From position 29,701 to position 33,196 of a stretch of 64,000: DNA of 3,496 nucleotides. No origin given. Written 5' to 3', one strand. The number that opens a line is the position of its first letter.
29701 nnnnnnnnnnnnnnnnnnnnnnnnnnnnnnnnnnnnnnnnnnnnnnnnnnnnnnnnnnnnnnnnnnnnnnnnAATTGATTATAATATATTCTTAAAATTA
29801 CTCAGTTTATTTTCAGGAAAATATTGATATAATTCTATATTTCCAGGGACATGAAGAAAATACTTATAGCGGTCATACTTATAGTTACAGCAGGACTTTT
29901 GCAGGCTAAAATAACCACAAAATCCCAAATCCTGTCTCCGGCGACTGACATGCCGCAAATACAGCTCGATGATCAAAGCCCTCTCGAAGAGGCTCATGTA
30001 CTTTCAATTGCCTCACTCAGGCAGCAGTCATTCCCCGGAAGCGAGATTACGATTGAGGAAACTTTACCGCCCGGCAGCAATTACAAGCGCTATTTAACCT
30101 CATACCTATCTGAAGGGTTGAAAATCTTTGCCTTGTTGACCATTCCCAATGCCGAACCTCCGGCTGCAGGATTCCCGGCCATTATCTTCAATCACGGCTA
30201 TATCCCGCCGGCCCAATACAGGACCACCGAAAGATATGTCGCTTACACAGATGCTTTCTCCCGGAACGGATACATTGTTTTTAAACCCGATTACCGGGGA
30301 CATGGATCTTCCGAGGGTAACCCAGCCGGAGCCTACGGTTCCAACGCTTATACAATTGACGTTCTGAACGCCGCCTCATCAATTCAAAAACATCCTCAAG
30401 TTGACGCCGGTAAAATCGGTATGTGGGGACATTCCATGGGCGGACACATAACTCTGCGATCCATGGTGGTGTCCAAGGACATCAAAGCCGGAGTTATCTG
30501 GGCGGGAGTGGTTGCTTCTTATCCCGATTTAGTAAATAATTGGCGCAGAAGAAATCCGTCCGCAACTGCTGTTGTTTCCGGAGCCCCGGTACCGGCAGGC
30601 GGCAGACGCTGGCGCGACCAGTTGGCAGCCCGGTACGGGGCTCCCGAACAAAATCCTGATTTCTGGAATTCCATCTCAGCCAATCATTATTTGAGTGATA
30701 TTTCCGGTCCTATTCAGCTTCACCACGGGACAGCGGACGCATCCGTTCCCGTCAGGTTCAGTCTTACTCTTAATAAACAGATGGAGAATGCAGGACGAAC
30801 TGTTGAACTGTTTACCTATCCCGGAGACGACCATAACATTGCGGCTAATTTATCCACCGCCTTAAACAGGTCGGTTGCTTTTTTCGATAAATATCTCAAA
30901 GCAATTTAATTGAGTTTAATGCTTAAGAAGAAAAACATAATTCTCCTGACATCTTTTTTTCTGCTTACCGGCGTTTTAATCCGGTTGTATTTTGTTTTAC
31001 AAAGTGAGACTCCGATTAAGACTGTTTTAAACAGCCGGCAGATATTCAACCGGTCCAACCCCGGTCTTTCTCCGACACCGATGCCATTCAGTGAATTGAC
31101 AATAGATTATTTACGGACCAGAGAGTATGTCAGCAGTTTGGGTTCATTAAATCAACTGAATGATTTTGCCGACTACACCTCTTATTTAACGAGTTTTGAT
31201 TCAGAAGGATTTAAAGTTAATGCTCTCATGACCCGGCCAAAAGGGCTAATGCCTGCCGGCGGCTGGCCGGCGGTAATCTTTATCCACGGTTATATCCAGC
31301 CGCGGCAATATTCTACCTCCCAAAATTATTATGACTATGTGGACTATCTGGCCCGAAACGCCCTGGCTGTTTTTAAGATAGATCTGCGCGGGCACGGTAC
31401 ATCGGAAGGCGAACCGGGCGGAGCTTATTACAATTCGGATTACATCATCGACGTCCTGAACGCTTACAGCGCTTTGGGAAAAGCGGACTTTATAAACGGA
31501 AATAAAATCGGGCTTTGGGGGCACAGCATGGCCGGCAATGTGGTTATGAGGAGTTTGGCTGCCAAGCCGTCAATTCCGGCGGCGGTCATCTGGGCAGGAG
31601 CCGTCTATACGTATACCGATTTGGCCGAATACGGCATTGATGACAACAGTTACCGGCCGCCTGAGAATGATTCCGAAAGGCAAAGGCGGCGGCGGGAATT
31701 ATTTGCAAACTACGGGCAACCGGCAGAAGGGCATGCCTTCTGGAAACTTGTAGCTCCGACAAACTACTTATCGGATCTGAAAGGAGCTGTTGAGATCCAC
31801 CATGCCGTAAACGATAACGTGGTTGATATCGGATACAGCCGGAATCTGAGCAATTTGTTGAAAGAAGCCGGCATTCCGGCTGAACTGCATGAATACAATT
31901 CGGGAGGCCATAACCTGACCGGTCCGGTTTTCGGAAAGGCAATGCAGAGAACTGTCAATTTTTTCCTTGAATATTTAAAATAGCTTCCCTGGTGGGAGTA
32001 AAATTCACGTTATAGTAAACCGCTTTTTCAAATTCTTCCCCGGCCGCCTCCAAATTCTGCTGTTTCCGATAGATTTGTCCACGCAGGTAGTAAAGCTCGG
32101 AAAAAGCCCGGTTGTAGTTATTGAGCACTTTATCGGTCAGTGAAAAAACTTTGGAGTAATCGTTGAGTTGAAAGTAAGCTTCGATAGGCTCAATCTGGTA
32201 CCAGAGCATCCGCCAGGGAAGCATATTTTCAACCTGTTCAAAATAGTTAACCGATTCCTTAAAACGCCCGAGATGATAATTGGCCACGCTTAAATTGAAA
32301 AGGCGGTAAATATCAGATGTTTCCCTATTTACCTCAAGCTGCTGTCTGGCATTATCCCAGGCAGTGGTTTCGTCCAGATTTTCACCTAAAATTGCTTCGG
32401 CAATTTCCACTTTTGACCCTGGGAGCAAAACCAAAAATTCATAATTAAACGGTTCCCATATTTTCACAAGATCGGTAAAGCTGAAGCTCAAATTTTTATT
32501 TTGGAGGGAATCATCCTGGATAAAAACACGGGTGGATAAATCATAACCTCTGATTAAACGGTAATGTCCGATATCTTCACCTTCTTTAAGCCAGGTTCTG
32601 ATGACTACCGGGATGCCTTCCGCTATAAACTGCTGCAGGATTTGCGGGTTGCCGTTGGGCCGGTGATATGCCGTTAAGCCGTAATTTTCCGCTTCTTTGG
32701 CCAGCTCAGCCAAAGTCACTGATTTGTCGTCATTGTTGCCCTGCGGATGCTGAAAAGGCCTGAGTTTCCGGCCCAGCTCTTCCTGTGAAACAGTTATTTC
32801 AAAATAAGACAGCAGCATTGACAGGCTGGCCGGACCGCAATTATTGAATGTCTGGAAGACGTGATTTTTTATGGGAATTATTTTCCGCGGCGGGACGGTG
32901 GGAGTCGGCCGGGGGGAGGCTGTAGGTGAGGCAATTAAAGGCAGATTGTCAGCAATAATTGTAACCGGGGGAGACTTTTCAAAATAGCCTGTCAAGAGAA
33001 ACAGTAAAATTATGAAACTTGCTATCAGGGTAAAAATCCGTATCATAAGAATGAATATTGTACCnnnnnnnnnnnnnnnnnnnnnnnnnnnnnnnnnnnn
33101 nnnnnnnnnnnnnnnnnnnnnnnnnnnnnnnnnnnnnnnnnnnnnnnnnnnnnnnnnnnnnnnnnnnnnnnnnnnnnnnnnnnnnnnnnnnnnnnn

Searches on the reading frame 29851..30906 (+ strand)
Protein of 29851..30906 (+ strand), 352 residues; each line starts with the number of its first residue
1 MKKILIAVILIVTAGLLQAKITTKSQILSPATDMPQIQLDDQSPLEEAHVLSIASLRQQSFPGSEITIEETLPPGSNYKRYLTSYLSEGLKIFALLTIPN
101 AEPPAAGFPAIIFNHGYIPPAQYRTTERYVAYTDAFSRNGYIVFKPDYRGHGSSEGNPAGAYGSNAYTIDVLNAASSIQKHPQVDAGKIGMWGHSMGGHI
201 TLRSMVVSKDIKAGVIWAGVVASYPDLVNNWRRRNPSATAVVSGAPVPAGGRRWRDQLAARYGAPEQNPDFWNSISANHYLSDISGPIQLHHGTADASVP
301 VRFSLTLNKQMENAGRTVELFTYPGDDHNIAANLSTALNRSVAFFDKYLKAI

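Call 10: search_protein_families(library=pfam, proteins=[window:29851-30906:+], max_evalue=0.001)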
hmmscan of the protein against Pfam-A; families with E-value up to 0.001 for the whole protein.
window:29851-30906:+ (352 aa): 12 families
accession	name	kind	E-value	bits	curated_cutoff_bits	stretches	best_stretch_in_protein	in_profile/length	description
PF00326.27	Peptidase_S9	-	6.3e-17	62.2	22.6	2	261-350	118-211/213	Prolyl oligopeptidase family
PF12146.15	Hydrolase_4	-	2.5e-16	60.1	27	1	112-222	8-112/239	Serine aminopeptidase, S33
PF02129.25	Peptidase_S15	-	4e-11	43.5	23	1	89-319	2-252/262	X-Pro dipeptidyl-peptidase (S15 family)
PF01738.24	DLH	-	4.9e-11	43.1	21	1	279-334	137-192/217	Dienelactone hydrolase family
PF20434.5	BD-FAE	-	7.2e-11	42.4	26.8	1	108-310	13-214/215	BD-FAE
PF12697.13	Abhydrolase_6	-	1.7e-09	39.1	26.3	1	134-267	21-135/217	Alpha/beta hydrolase family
PF00561.26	Abhydrolase_1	-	7.7e-08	32.7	25.8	1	109-203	1-85/245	alpha/beta hydrolase fold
PF07859.19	Abhydrolase_3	-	2.4e-07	31.2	25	1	169-330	50-208/210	alpha/beta hydrolase fold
PF08840.17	BAAT_C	-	1.4e-06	29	20.9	1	174-331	9-161/210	BAAT / Acyl-CoA thioester hydrolase C terminal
PF05448.18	AXE1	-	3.3e-06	26.5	21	0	169-228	158-211/321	Acetyl xylan esterase (AXE1)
PF02230.22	Abhydrolase_2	-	5.6e-06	26.8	23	0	286-332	157-203/217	Phospholipase/Carboxylesterase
PF03583.20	LIP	-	0.00059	19.7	23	0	138-204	24-88/286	Secretory lipase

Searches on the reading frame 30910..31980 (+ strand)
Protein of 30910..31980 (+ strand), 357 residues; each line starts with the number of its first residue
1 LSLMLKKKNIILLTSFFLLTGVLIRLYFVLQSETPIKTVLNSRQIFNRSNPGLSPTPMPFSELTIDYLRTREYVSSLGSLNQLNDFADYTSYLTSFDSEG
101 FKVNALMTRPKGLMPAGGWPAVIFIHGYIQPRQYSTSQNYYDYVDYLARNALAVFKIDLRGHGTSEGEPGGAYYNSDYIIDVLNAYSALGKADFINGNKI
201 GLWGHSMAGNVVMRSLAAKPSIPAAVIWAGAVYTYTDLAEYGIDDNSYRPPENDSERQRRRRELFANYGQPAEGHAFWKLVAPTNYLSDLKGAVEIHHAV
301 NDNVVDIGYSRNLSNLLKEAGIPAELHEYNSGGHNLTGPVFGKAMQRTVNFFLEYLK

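Call 73: search_protein_families(library=pfam, proteins=[window:30910-31980:+], max_evalue=0.001)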
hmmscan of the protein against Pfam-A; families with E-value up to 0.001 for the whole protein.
window:30910-31980:+ (357 aa): 8 families
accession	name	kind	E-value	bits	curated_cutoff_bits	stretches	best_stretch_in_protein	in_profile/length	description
PF12146.15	Hydrolase_4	-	4.3e-15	56.1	27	1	121-233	6-111/239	Serine aminopeptidase, S33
PF00561.26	Abhydrolase_1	-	5.2e-11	43.1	25.8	1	120-231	1-102/245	alpha/beta hydrolase fold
PF12697.13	Abhydrolase_6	-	7.8e-10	40.2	26.3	1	122-279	1-121/217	Alpha/beta hydrolase family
PF00326.27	Peptidase_S9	-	1.5e-07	31.6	22.6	1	149-356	12-210/213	Prolyl oligopeptidase family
PF02129.25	Peptidase_S15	-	3.1e-05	24.3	23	1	100-242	2-141/262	X-Pro dipeptidyl-peptidase (S15 family)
PF20434.5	BD-FAE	-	0.00015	21.8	26.8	0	120-316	14-214/215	BD-FAE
PF01738.24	DLH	-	0.00062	19.9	21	0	197-335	96-187/217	Dienelactone hydrolase family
PF08840.17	BAAT_C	-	0.00087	19.8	20.9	0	184-342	8-166/210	BAAT / Acyl-CoA thioester hydrolase C terminal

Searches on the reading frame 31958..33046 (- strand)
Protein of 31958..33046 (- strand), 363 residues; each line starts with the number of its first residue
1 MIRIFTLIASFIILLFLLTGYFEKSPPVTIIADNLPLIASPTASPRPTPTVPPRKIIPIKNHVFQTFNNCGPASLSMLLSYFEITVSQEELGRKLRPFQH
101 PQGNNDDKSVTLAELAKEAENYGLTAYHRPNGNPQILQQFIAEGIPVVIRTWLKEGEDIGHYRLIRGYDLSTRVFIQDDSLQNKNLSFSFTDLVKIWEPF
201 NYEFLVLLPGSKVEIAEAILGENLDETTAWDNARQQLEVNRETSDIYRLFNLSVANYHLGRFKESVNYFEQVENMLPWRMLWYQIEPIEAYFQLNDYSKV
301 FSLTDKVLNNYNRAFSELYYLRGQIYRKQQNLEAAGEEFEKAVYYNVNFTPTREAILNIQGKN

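Call 73: search_protein_families(library=pfam, proteins=[window:31958-33046:-], max_evalue=0.001)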
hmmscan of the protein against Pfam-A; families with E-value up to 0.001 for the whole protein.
window:31958-33046:- (363 aa): 7 families
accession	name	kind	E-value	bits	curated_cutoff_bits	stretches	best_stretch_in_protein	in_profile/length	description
PF13529.12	Peptidase_C39_2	-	1.7e-14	55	24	1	65-178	8-141/143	Peptidase_C39 like family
PF07719.23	TPR_2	-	1.5e-09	37.7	27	1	317-345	2-30/34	Tetratricopeptide repeat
PF13181.12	TPR_8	-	5.2e-08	32.9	25.7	1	317-345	2-30/34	Tetratricopeptide repeat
PF03412.21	Peptidase_C39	-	9e-07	29.2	22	1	68-197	11-121/133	Peptidase C39 family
PF13424.12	TPR_12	-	0.0001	22.8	30.1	0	249-275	48-74/77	Tetratricopeptide repeat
PF12385.14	Peptidase_C70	-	0.0001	22.7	19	1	57-182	7-126/141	Papain-like cysteine protease AvrRpt2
PF00515.34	TPR_1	-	0.00017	21.7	27.8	0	317-346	2-31/34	Tetratricopeptide repeat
